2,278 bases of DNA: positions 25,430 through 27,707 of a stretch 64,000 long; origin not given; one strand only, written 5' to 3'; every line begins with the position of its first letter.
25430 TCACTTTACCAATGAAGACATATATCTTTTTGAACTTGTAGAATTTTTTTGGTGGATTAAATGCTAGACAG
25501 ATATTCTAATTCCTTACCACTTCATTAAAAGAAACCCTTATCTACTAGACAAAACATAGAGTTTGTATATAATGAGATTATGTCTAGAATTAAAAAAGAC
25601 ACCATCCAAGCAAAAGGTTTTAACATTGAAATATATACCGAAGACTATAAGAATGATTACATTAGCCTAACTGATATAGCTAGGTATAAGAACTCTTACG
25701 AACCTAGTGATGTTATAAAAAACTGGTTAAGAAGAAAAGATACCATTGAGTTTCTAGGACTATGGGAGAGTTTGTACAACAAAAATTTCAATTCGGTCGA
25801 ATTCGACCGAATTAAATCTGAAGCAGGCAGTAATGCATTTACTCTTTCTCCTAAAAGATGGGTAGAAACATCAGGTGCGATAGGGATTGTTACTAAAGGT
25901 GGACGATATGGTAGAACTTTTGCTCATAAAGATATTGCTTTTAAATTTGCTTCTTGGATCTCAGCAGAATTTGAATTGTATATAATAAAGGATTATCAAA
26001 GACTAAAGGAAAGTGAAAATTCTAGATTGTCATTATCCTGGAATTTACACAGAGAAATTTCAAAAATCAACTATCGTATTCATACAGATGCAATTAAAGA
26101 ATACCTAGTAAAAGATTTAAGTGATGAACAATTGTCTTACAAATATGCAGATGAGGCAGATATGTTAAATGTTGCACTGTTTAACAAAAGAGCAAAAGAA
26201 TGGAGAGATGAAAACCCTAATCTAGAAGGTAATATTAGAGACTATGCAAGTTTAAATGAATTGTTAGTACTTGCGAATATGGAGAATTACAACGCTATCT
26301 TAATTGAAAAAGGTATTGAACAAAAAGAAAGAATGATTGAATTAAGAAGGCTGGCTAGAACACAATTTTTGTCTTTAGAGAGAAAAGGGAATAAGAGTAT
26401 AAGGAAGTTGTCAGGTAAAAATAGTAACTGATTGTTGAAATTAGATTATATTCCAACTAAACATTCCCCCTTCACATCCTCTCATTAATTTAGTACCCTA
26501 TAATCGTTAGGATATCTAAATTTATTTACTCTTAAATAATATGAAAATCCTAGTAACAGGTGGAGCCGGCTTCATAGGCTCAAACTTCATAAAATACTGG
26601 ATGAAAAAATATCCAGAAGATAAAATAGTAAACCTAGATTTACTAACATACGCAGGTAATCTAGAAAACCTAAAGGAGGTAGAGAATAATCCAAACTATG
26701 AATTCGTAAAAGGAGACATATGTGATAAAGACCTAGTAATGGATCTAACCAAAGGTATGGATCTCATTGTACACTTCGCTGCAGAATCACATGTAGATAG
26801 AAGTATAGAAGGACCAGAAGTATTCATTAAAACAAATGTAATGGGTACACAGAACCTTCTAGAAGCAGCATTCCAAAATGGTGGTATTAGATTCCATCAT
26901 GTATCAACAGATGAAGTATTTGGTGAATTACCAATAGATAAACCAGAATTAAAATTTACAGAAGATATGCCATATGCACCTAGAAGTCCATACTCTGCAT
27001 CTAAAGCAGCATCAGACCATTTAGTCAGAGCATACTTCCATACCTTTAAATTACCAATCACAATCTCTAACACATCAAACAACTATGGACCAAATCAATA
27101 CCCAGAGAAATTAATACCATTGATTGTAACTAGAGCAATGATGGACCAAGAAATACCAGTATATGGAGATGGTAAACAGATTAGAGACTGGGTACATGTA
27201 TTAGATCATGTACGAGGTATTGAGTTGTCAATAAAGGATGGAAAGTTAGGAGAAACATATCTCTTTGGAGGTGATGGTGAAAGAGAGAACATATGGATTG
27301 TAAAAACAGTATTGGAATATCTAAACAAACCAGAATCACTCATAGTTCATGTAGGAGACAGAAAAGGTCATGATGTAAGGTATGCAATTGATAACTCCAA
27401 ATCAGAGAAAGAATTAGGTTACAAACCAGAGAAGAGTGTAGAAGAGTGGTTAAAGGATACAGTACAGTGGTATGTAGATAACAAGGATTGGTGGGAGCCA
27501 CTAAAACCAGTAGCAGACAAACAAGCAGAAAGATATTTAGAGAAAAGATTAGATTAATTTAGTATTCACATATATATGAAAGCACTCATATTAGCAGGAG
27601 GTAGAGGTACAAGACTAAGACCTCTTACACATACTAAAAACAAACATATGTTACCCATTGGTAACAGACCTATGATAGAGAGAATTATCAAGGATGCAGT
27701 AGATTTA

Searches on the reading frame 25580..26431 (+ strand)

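Call 3: search_protein_families(library=pfam, proteins=[window:25580-26431:+], max_evalue=0.1)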
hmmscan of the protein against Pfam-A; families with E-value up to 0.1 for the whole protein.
window:25580-26431:+ (283 aa): 1 family
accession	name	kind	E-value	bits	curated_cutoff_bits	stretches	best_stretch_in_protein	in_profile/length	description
PF04383.19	KilA-N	-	3.6e-18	65.8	23.8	1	15-143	7-105/107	KilA-N domain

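Call 5: search_protein_families(library=phrogs, proteins=[window:25580-26431:+], max_evalue=0.1)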
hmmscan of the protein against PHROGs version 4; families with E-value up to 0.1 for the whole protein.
window:25580-26431:+ (283 aa): 7 families
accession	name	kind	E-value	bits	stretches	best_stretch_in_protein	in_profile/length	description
phrog_2657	-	transcription regulation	1.4e-47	163.1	1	20-266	16-230/243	transcriptional regulator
phrog_32500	-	unknown function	2.6e-15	57.1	1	13-80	10-74/76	-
phrog_129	-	transcription regulation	4e-13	50.8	1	24-151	17-117/273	transcriptional regulator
phrog_2812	-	unknown function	6.5e-11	43.2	1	47-161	38-123/288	-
phrog_10441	-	unknown function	0.003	18.9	1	104-164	9-70/126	-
phrog_6095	-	lysis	0.017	15.8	0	104-142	71-111/217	amidase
phrog_26399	-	unknown function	0.051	14.8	0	143-165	24-46/63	-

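Call 6: search_protein_families(library=padloc, proteins=[window:25580-26431:+], max_evalue=0.1)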
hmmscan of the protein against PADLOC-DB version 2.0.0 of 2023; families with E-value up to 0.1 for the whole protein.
window:25580-26431:+ (283 aa): 3 families
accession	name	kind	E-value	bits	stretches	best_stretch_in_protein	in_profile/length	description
PDLC04962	PDC-S22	-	4.5e-127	420.9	1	5-272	3-270/281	-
PDLC04717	PDC-M59A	-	0.001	16.7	1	160-250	160-248/338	-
PDLC01488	Cas11a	-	0.012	13.8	0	23-56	26-59/105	CAS-I-A; effector_SS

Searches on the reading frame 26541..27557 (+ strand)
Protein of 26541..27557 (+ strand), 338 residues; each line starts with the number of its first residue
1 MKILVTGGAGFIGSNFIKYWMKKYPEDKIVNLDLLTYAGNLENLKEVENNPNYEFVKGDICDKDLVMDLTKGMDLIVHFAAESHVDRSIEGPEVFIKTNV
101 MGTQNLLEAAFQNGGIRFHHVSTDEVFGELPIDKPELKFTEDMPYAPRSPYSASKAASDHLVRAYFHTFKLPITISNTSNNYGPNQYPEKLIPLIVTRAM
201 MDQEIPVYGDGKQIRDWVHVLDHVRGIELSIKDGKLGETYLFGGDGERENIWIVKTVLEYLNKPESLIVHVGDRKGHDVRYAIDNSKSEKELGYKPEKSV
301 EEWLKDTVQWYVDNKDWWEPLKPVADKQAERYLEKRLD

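Call 3: search_protein_families(library=pfam, proteins=[window:26541-27557:+], max_evalue=0.1)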
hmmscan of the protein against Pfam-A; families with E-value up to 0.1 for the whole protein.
window:26541-27557:+ (338 aa): 9 families
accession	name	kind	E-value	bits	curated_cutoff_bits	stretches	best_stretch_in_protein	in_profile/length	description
PF16363.11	GDP_Man_Dehyd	-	1.1e-79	268.7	27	1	4-307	1-332/332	GDP-mannose 4,6 dehydratase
PF01370.27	Epimerase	-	3.5e-63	213.6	20.9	1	3-240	1-237/240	NAD dependent epimerase/dehydratase family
PF01073.25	3Beta_HSD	-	1.6e-21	77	22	1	4-220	1-218/280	3-beta hydroxysteroid dehydrogenase/isomerase family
PF07993.18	NAD_binding_4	-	7.1e-17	61.8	20.1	1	5-179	1-205/258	Male sterility protein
PF02719.21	Polysacc_synt_2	-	3.1e-15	56.5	20.2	1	3-125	1-130/293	Polysaccharide biosynthesis protein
PF04321.23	RmlD_sub_bind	-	1.5e-13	50.9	27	1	1-207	1-175/287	RmlD substrate binding domain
PF13460.12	NAD_binding_10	-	1.1e-06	29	27.2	1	35-164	23-133/184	NAD(P)H-binding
PF00106.31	adh_short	-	0.004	17.1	26.6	0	143-165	141-163/195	short chain dehydrogenase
PF05368.20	NmrA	-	0.0069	16.5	27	1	2-114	4-98/298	NmrA-like family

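Call 4: search_protein_families(library=ncbifam, proteins=[window:26541-27557:+], max_evalue=0.1)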
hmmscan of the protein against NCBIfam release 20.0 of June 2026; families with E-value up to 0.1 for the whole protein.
window:26541-27557:+ (338 aa): 32 families (the best 25 are shown)
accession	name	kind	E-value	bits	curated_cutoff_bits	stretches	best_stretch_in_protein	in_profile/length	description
TIGR01181.1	dTDP_gluc_dehyt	equivalog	1.3e-139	464.8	365.1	1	2-321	1-321/321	dTDP-glucose 4,6-dehydratase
NF007490.0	PRK10084.1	subfamily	9.4e-107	357.1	649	1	1-326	1-349/361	dTDP-glucose 4,6-dehydratase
NF007582.0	PRK10217.1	equivalog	2.3e-103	346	698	1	2-324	3-344/355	dTDP-glucose 4,6-dehydratase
TIGR04180.1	EDH_00030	hypoth_equivalog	1.4e-42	145.8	475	1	3-296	1-294/297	NAD-dependent 4,6-dehydratase LegB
TIGR01179.1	galE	equivalog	1e-32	113.3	262.3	1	2-315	1-329/332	UDP-glucose 4-epimerase GalE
TIGR02622.1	CDP_4_6_dhtase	equivalog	1e-27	97.2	278.45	1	2-330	6-349/352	CDP-glucose 4,6-dehydratase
TIGR03466.1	HpnA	hypoth_equivalog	1.2e-25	90.1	367.65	2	1-245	1-231/327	hopanoid-associated sugar epimerase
NF007956.0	PRK10675.1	subfamily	6.4e-22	78.1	394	1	1-314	1-332/338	UDP-glucose 4-epimerase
TIGR02197.1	heptose_epim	equivalog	1.8e-20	73.4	274.6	1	3-313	1-315/316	ADP-glyceromanno-heptose 6-epimerase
TIGR03589.1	PseB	equivalog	1.4e-17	63.7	407.75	1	2-125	6-127/324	UDP-N-acetylglucosamine 4,6-dehydratase (inverting)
NF011728.1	PRK15181.1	equivalog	1.6e-17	63.5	760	1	3-315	18-341/348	Vi polysaccharide biosynthesis UDP-N-acetylglucosaminuronic acid C-4 epimerase TviC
TIGR01472.1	gmd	equivalog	7.2e-16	58.3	415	1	53-235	56-243/342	GDP-mannose 4,6-dehydratase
NF052578.1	StrlDmthSdmBMthl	equivalog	8.9e-15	55.3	600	1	1-251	1-234/328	sterol demethylase protein SdmB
NF042422.1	oxyalk_red_OleD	equivalog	3.7e-14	52.8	580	1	1-219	1-203/329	2-alkyl-3-oxoalkanoate reductase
NF043036.1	ErythonDh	equivalog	8.1e-14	51.5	325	1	1-165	1-163/321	D-erythronate dehydrogenase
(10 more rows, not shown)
